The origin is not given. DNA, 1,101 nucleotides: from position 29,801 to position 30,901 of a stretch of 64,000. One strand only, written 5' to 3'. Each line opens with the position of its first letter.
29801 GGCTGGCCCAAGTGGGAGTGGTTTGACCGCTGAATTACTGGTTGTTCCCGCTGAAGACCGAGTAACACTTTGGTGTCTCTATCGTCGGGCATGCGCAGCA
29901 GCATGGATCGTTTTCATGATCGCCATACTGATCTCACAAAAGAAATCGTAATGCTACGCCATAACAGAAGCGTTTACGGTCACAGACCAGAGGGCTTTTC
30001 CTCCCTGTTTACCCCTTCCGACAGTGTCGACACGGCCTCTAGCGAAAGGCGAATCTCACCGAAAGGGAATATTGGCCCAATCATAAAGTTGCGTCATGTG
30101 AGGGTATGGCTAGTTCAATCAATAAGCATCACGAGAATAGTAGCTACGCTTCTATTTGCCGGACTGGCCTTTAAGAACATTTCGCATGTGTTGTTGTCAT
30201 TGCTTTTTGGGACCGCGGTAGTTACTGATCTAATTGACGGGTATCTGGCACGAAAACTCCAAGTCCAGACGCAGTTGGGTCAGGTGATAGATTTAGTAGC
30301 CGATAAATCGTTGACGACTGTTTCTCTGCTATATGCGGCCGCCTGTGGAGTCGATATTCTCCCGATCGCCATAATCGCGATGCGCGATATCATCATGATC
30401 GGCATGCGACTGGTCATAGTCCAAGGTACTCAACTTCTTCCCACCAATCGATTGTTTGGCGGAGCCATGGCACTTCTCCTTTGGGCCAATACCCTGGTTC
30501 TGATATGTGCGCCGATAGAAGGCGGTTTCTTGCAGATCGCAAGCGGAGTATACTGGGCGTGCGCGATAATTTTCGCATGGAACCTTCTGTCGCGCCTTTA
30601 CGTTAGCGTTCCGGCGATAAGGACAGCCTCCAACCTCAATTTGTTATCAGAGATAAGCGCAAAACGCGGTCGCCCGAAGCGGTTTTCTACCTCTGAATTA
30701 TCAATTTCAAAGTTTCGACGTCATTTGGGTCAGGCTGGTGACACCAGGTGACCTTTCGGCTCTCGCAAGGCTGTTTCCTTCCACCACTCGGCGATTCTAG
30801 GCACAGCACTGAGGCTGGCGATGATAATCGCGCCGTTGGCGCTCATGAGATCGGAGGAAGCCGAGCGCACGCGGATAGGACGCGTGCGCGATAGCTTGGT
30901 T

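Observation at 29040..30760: Lower-GC two-gene islet (membrane protein plus CDP-alcohol phosphatidyltransferase) accreted next to the att-like remnant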

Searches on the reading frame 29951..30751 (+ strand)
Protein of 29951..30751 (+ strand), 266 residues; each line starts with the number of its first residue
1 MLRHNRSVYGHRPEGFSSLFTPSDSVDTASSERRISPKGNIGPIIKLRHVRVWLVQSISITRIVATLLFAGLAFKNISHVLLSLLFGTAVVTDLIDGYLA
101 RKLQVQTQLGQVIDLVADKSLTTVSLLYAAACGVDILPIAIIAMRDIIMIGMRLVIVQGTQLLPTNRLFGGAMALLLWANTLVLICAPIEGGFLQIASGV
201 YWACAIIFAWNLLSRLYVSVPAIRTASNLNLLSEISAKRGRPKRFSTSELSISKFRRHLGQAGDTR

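Call 6: search_protein_families(library=pfam, proteins=[window:29951-30751:+], max_evalue=0.01)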
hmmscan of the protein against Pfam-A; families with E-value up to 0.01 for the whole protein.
window:29951-30751:+ (266 aa): 1 family
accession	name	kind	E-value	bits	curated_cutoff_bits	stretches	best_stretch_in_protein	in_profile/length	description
PF01066.26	CDP-OH_P_transf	-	2.6e-17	64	22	1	57-203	6-145/152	CDP-alcohol phosphatidyltransferase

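Call 7: search_protein_families(library=ncbifam, proteins=[window:29951-30751:+], max_evalue=0.01)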
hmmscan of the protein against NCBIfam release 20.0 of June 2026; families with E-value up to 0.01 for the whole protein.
window:29951-30751:+ (266 aa): 9 families
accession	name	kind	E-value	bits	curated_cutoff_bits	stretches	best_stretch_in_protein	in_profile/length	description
TIGR00560.1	pgsA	equivalog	2e-17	64.3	109.1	1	56-209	5-165/183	CDP-diacylglycerol--glycerol-3-phosphate 3-phosphatidyltransferase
NF053678.1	ClpnSynClsA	equivalog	3.1e-10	40.5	240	1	56-206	7-158/180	cardiolipin synthase ClsA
NF008090.0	PRK10832.1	equivalog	3.1e-08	33.9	304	1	76-153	29-109/182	CDP-diacylglycerol--glycerol-3-phosphate 3-phosphatidyltransferase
NF045887.1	PhCholSynPs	equivalog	5.1e-05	23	300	1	46-119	6-82/235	phosphatidylcholine synthase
NF045883.1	PIPSynth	equivalog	0.00045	19.9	170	1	64-119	34-89/197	phosphatidylinositol phosphate synthase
TIGR00473.1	pssA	equivalog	0.0011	19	107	1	83-120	24-61/153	CDP-diacylglycerol--serine O-phosphatidyltransferase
NF040950.1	archin_ph_syn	equivalog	0.0014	18.6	180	1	59-144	30-117/191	archaetidylinositol phosphate synthase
TIGR04217.1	archae_ser_T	exception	0.0016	18.2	200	1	58-119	13-72/221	archaetidylserine synthase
NF045888.1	PhCholSynBrdy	equivalog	0.0087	15.5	400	0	84-150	51-121/243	phosphatidylcholine synthase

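Call 8: search_protein_families(library=padloc, proteins=[window:29951-30751:+], max_evalue=0.1)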
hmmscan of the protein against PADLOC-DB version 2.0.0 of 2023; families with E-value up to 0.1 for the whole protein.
window:29951-30751:+ (266 aa): 0 families

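Call 9: search_protein_families(library=phrogs, proteins=[window:29951-30751:+], max_evalue=0.1)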
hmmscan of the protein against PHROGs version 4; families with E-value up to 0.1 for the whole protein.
window:29951-30751:+ (266 aa): 1 family
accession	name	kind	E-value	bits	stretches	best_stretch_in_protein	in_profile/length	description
phrog_32003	-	unknown function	9.4e-08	33.3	1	77-153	30-109/182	-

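Call 11: find_homologous_proteins(query=window:29951-30751:+, max_evalue=0.00001)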
Query window:29951-30751:+ (266 aa): 105 proteins with E <= 0.00001 among 1976 candidates.
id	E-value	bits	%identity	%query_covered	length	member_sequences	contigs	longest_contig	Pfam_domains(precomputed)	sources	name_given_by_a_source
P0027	1.7e-166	570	100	100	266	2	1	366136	PF01066.27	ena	-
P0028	6.0e-77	277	59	85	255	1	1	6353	PF01066.27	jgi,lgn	-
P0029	7.9e-69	250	52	95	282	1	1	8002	PF01066.27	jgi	jgi:phosphatidylglycerophosphate synthase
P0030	1.1e-65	240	60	77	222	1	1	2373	PF01066.27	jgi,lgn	jgi:phosphatidylglycerophosphate synthase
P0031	1.4e-65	239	56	80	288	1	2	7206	PF01066.27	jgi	jgi:phosphatidylglycerophosphate synthase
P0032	1.6e-65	239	55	83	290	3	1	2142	PF01066.27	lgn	-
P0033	7.6e-65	237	62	69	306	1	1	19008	PF01066.27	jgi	jgi:phosphatidylglycerophosphate synthase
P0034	9.9e-63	230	59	67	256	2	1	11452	PF01066.27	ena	-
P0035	1.8e-61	226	57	73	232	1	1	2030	PF01066.27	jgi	jgi:phosphatidylglycerophosphate synthase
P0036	1.7e-60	223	55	76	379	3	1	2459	PF01066.27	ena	-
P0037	2.1e-60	222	59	67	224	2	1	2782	PF01066.27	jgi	-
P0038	5.7e-60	221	61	67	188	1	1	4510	PF01066.27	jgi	jgi:phosphatidylglycerophosphate synthase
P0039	1.1e-59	220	61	66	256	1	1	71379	PF01066.27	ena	-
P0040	1.9e-59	219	53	76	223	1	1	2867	PF01066.27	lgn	-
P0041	1.2e-58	217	59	76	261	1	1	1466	PF01066.27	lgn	-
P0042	4.7e-58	215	53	80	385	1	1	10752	PF01066.27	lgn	-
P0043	1.4e-57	213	57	72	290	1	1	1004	PF01066.27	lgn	-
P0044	1.9e-57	213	55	67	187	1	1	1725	PF01066.27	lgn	-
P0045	7.6e-57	211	55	69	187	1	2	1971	PF01066.27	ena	-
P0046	1.5e-56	210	56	73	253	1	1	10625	PF01066.27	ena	-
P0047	2.2e-56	209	55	67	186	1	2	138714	PF01066.27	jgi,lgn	jgi:phosphatidylglycerophosphate synthase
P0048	6.6e-56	208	53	73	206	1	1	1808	PF01066.27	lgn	-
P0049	1.1e-55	207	47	83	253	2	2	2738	PF01066.27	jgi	jgi:phosphatidylglycerophosphate synthase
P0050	1.2e-55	207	59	69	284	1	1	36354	PF01066.27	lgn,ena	-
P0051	1.8e-55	206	55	67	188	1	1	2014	PF01066.27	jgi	jgi:phosphatidylglycerophosphate synthase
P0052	5.3e-55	205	55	66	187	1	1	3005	PF01066.27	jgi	jgi:phosphatidylglycerophosphate synthase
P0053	6.6e-55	204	56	66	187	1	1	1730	PF01066.27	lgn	-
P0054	7.0e-55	204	54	69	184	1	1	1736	PF01066.27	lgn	-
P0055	1.0e-54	204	52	68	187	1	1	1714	PF01066.27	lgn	-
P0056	1.5e-54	203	55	67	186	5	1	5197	PF01066.27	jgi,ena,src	jgi:phosphatidylglycerophosphate synthase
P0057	1.5e-54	203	56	69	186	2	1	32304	PF01066.27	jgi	jgi:phosphatidylglycerophosphate synthase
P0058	1.6e-54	203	55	69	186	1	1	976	PF01066.27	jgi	jgi:phosphatidylglycerophosphate synthase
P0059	3.8e-54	202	52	67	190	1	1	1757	PF01066.27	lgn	-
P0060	5.6e-54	201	55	66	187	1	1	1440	PF01066.27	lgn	-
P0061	8.0e-54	201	55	66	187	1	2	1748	PF01066.27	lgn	-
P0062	9.0e-54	201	55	65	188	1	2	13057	PF01066.27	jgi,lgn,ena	jgi:phosphatidylglycerophosphate synthase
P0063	1.4e-53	200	53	77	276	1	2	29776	PF01066.27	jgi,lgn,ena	-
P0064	1.6e-53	200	49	88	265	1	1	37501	PF01066.27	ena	-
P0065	2.0e-53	199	54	67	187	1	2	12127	PF01066.27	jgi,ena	jgi:phosphatidylglycerophosphate synthase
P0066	2.4e-53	199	55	67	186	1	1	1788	PF01066.27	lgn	-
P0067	2.9e-53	199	57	64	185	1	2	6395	PF01066.27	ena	-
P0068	3.7e-53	199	54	67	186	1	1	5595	PF01066.27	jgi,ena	-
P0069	3.8e-53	199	54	67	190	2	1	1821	PF01066.27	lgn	-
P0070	3.9e-53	199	54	67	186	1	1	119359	PF01066.27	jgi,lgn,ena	-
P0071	7.6e-53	198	52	69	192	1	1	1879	PF01066.27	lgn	-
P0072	8.4e-53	197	53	68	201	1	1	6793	PF01066.27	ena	-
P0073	1.1e-52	197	55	67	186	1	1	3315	PF01066.27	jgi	jgi:phosphatidylglycerophosphate synthase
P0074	1.2e-52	197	54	69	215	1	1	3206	PF01066.27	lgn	-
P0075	1.5e-52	197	52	67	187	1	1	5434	PF01066.27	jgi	jgi:phosphatidylglycerophosphate synthase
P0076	1.5e-52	197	51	71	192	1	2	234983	PF01066.27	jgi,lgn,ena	jgi:phosphatidylglycerophosphate synthase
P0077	2.1e-52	196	54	67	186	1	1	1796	PF01066.27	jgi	jgi:phosphatidylglycerophosphate synthase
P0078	2.2e-52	196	54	64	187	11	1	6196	PF01066.27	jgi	jgi:phosphatidylglycerophosphate synthase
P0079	2.3e-52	196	53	68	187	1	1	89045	PF01066.27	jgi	jgi:CDP-diacylglycerol--glycerol-3-phosphate 3-phosphatidyltransferase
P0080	5.9e-52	195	55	65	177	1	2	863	PF01066.27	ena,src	-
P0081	7.5e-52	194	53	67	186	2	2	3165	PF01066.27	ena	-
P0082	1.1e-51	194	53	77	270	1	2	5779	PF01066.27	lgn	-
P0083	1.2e-51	194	54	64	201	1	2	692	PF01066.27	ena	-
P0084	2.3e-51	193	48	70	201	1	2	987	PF01066.27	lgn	-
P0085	9.1e-51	191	51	66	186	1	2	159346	PF01066.27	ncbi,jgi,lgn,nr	ncbi:MAG: CDP-diacylglycerol---glycerol-3-phosphate 3-phosphatidyltransferase [Acidobacteriota bacte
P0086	9.8e-51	191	50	66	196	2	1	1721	PF01066.27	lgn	-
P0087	1.4e-50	190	52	66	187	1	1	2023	PF01066.27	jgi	-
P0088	1.5e-50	190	54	65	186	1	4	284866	PF01066.27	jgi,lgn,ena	jgi:phosphatidylglycerophosphate synthase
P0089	1.6e-50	190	52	68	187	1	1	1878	PF01066.27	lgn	-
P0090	1.9e-50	190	53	64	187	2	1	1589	PF01066.27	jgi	jgi:phosphatidylglycerophosphate synthase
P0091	3.2e-50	189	50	66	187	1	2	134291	PF01066.27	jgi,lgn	jgi:phosphatidylglycerophosphate synthase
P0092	4.9e-50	188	50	66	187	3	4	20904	PF01066.27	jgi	jgi:phosphatidylglycerophosphate synthase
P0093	6.7e-50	188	56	67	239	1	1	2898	PF01066.27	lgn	-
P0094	7.7e-50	188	53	66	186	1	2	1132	PF01066.27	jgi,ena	-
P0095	4.0e-49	185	54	67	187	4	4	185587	PF01066.27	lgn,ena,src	-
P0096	4.4e-49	185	51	75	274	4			PF01066.27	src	-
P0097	5.3e-49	185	54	67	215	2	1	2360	PF01066.27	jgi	jgi:phosphatidylglycerophosphate synthase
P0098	1.2e-48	184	53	68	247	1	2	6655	PF01066.27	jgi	jgi:phosphatidylglycerophosphate synthase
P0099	1.5e-48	183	54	66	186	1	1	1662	PF01066.27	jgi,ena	-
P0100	3.2e-48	182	56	67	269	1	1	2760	PF01066.27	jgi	jgi:phosphatidylglycerophosphate synthase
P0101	5.2e-48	182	50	69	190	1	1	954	PF01066.27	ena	-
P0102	1.3e-47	180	51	66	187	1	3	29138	PF01066.27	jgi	-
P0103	1.3e-47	180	52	68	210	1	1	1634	PF01066.27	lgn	-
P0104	2.8e-47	179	52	65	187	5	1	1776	PF01066.27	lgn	-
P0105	4.7e-47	179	53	68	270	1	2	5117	PF01066.27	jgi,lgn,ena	-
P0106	7.2e-47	178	55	67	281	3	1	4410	PF01066.27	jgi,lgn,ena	-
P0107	8.0e-47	178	54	64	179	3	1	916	PF01066.27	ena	-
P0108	1.0e-46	177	55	58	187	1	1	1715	PF01066.27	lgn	-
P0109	1.3e-46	177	50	66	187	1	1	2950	PF01066.27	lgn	-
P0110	1.8e-46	177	51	62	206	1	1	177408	PF01066.27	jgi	jgi:phosphatidylglycerophosphate synthase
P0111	1.5e-45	174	54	63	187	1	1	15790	PF01066.27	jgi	jgi:phosphatidylglycerophosphate synthase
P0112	1.9e-45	173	58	58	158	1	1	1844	PF01066.27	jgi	jgi:phosphatidylglycerophosphate synthase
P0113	2.2e-45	173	46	66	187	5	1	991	PF01066.27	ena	-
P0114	4.5e-45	172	48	81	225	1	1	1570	PF01066.27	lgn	-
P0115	1.2e-44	171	49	65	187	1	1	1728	PF01066.27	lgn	-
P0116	1.3e-44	171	62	52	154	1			PF01066.27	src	-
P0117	3.5e-44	169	48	69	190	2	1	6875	PF01066.27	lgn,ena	-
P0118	4.3e-44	169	46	69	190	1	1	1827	PF01066.27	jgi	jgi:phosphatidylglycerophosphate synthase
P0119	8.3e-43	165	47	68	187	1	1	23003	PF01066.27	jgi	jgi:phosphatidylglycerophosphate synthase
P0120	9.8e-43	164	47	66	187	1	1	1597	PF01066.27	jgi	jgi:phosphatidylglycerophosphate synthase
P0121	1.5e-42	164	56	53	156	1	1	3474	PF01066.27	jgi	jgi:phosphatidylglycerophosphate synthase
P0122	3.3e-42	163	57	59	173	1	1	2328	PF01066.27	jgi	jgi:phosphatidylglycerophosphate synthase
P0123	1.0e-41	161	46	69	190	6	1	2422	PF01066.27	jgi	jgi:cardiolipin synthase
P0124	2.4e-41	160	48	62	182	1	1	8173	PF01066.27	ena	-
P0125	1.4e-40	157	49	66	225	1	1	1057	PF01066.27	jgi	jgi:CDP-diacylglycerol--glycerol-3-phosphate 3-phosphatidyltransferase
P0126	9.4e-40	155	49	62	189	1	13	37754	PF01066.27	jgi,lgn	jgi:phosphatidylglycerophosphate synthase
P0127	5.2e-39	152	49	65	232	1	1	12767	PF01066.27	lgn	-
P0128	8.8e-32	129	53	50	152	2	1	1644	PF01066.27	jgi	-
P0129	5.3e-31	126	62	39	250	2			PF01066.27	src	-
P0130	2.5e-30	124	63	41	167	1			PF01066.27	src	-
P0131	1.1e-6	46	37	29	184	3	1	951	PF01066.27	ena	-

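Call 24: search_solved_structures(query=window:29951-30751:+, max_evalue=0.01, show_alignments=2)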
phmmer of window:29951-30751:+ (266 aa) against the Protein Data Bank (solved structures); distinct sequences matched with E-value up to 0.01: 1.
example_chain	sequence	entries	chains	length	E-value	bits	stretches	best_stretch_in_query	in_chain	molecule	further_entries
7drj_A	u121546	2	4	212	4.8e-07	32.7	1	77-188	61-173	CDP-diacylglycerol--glycerol-3-phosphate 3-phosphatidyltransferase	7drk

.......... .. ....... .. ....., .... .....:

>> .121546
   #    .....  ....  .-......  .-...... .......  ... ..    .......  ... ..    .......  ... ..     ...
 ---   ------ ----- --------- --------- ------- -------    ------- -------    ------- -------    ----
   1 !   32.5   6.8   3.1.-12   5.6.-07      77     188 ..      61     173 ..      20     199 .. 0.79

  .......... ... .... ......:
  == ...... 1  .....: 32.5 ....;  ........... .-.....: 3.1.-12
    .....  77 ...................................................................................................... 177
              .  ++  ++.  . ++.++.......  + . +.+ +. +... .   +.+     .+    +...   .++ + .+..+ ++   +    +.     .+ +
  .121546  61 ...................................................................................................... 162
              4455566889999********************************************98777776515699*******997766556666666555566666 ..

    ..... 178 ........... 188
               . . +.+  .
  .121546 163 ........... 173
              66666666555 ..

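Call 25: find_encoding_contigs(protein=P0088, flank=6000, max_places=4)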
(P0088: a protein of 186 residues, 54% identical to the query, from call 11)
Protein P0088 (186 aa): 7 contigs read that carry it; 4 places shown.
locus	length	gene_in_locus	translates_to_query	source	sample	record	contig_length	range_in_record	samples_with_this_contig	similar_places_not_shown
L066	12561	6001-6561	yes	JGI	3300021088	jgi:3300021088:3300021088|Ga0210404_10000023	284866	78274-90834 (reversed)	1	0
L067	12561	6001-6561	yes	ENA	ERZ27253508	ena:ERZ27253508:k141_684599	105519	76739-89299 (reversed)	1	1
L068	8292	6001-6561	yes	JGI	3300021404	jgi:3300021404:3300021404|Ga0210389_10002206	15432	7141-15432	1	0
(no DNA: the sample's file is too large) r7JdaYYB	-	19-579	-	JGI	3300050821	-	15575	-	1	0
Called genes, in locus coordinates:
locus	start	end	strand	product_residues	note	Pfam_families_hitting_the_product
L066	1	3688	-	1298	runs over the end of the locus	PF03958:Secretin_N (faint)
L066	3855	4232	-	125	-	-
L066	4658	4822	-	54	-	-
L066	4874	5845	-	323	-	PF02899:Phage_int_SAM_1, PF00589:Phage_integrase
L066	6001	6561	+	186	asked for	PF01066:CDP-OH_P_transf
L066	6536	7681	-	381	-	-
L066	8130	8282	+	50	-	-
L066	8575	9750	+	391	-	-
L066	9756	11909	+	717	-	PF01590:GAF, PF13185:GAF_2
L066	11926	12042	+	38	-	-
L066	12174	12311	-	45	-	-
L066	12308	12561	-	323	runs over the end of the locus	-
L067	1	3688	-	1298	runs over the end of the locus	PF03958:Secretin_N (faint)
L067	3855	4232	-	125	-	-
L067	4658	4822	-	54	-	-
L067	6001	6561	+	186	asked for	PF01066:CDP-OH_P_transf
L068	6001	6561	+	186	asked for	PF01066:CDP-OH_P_transf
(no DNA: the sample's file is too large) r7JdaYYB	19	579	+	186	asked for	PF01066:CDP-OH_P_transf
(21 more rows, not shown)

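Call 49: search_protein_families(library=ncbifam, max_evalue=0.001, proteins=[P0085, P0088])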
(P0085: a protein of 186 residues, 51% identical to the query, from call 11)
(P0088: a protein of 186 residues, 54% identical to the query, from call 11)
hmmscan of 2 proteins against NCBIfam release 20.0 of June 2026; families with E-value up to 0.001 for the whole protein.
P0085 (186 aa): 4 families
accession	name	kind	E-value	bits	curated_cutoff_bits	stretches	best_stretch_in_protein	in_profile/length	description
TIGR00560.1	pgsA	equivalog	2.5e-15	57.4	109.1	1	14-166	7-167/183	CDP-diacylglycerol--glycerol-3-phosphate 3-phosphatidyltransferase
NF008090.0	PRK10832.1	equivalog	6.5e-09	36.1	304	1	27-109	25-109/182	CDP-diacylglycerol--glycerol-3-phosphate 3-phosphatidyltransferase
NF053678.1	ClpnSynClsA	equivalog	4.3e-07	30.3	240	1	13-162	8-159/180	cardiolipin synthase ClsA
TIGR00473.1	pssA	equivalog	0.00086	19.4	107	0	41-75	26-60/153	CDP-diacylglycerol--serine O-phosphatidyltransferase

P0088 (186 aa): 6 families
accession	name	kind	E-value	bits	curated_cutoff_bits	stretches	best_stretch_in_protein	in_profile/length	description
TIGR00560.1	pgsA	equivalog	1.7e-14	54.7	109.1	1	12-167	5-167/183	CDP-diacylglycerol--glycerol-3-phosphate 3-phosphatidyltransferase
NF053678.1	ClpnSynClsA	equivalog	2.1e-11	44.4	240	1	9-175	4-173/180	cardiolipin synthase ClsA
NF008090.0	PRK10832.1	equivalog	5.2e-09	36.4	304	1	13-165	8-165/182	CDP-diacylglycerol--glycerol-3-phosphate 3-phosphatidyltransferase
NF045883.1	PIPSynth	equivalog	7.8e-05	22.4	170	1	14-75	28-89/197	phosphatidylinositol phosphate synthase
NF040950.1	archin_ph_syn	equivalog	0.00016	21.5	180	1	15-89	30-104/191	archaetidylinositol phosphate synthase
NF038087.1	arch_ser_synth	exception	0.00026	20.7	240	1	9-111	5-102/216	archaetidylserine synthase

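Call 88: predict_structure(alignment_id=A4)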
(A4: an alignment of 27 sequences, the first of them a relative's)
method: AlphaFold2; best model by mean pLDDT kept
length: 266 residues; sequences in the alignment: 27
mean_pLDDT: 77.9   pTM: 0.64
mean pLDDT of the five models: 77.9, 77.3, 76.5, 75.1, 73.7
residues with pLDDT >= 90: 95; 70-90: 98; 50-70: 39; < 50: 34
segments of 3 or more residues with pLDDT < 50: 1-4, 10-33, 263-266
pLDDT, mean of each block of 10 residues (from residue 1): 45 44 44 53 76 86 89 90 92 87 79 85 92 94 91 78 81 92 88 91 95 91 87 81 55 55 49
secondary structure, 60 per line:
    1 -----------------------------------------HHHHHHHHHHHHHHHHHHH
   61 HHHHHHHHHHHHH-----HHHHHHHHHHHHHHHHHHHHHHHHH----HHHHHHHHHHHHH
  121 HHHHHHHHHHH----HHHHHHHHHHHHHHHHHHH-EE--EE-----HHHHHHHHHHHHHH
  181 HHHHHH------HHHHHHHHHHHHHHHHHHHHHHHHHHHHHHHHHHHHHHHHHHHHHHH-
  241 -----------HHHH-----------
elements in order: H42-73 H79-103 H108-131 H136-154 H167-186 H193-239 H252-255

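Call 90: fold_search(model_id=the predicted structure, library=pdb)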
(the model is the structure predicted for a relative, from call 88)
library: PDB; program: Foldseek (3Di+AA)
matches with E <= 10: 141; with E <= 0.001: 3
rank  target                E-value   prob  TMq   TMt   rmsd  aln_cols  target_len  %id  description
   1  7drj_A                3.8e-04  1.00  0.43  0.57   5.3       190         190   20  Crystal structure of phosphatidylglycerol phosphate synthase in complex with phosphatidylglycerol phosphate (released 2021-12-08)
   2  7drj_B                5.8e-04  1.00  0.42  0.57   5.5       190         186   19  Crystal structure of phosphatidylglycerol phosphate synthase in complex with phosphatidylglycerol phosphate (released 2021-12-08)
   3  7drk_B                6.7e-04  1.00  0.41  0.56   5.6       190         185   20  Crystal structure of phosphatidylglycerol phosphate synthase in complex with cytidine diphosphate-diacylglycerol (released 2021-12-08)
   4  7drk_A                1.3e-03  1.00  0.43  0.57   5.3       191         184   20  Crystal structure of phosphatidylglycerol phosphate synthase in complex with cytidine diphosphate-diacylglycerol (released 2021-12-08)
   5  4o6n_A                2.6e-02  1.00  0.39  0.32   6.2       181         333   17  Structure of AF2299, a CDP-alcohol phosphotransferase (CDP-bound) (released 2014-05-14)
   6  4o6m_A                2.6e-02  1.00  0.37  0.31   7.3       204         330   16  Structure of AF2299, a CDP-alcohol phosphotransferase (CMP-bound) (released 2014-05-14)
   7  4q7c_A                3.5e-02  1.00  0.37  0.31   6.4       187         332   16  Structure of AF2299, a CDP-alcohol phosphotransferase (released 2014-05-28)
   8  7pow_A                3.7e-02  1.00  0.38  0.49   4.9       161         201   18  Crystal structure of phosphatidyl serine synthase (PSS) in transition state. (released 2021-12-08)
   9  7pow_B                3.7e-02  0.96  0.30  0.37   9.2       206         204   14  Crystal structure of phosphatidyl serine synthase (PSS) in transition state. (released 2021-12-08)
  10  7b1k_A                5.1e-02  0.99  0.38  0.48  12.3       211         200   14  Crystal structure of phosphatidyl serine synthase (PSS) in the closed conformation with bound citrate. (released 2021-12-08)
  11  7b1k_B                5.6e-02  0.96  0.30  0.38  10.0       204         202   14  Crystal structure of phosphatidyl serine synthase (PSS) in the closed conformation with bound citrate. (released 2021-12-08)
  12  4o6m_B                5.9e-02  0.98  0.37  0.30   6.5       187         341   17  Structure of AF2299, a CDP-alcohol phosphotransferase (CMP-bound) (released 2014-05-14)
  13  6wm5_A                1.4e-01  0.99  0.42  0.34   6.7       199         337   14  Structure of a phosphatidylinositol-phosphate synthase (PIPS) from Mycobacterium kansasii (released 2020-05-27)
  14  6h5a_B                1.6e-01  1.00  0.46  0.57   5.2       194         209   15  Crystal structure of Mycobacterium tuberculosis phosphatidylinositol phosphate synthase (PgsA1) in complex with mangan (released 2019-05-15)
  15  6wmv_A                1.6e-01  0.99  0.43  0.35   5.7       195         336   15  Structure of a phosphatidylinositol-phosphate synthase (PIPS) from Mycobacterium kansasii with evidence of substrate b (released 2020-05-27)
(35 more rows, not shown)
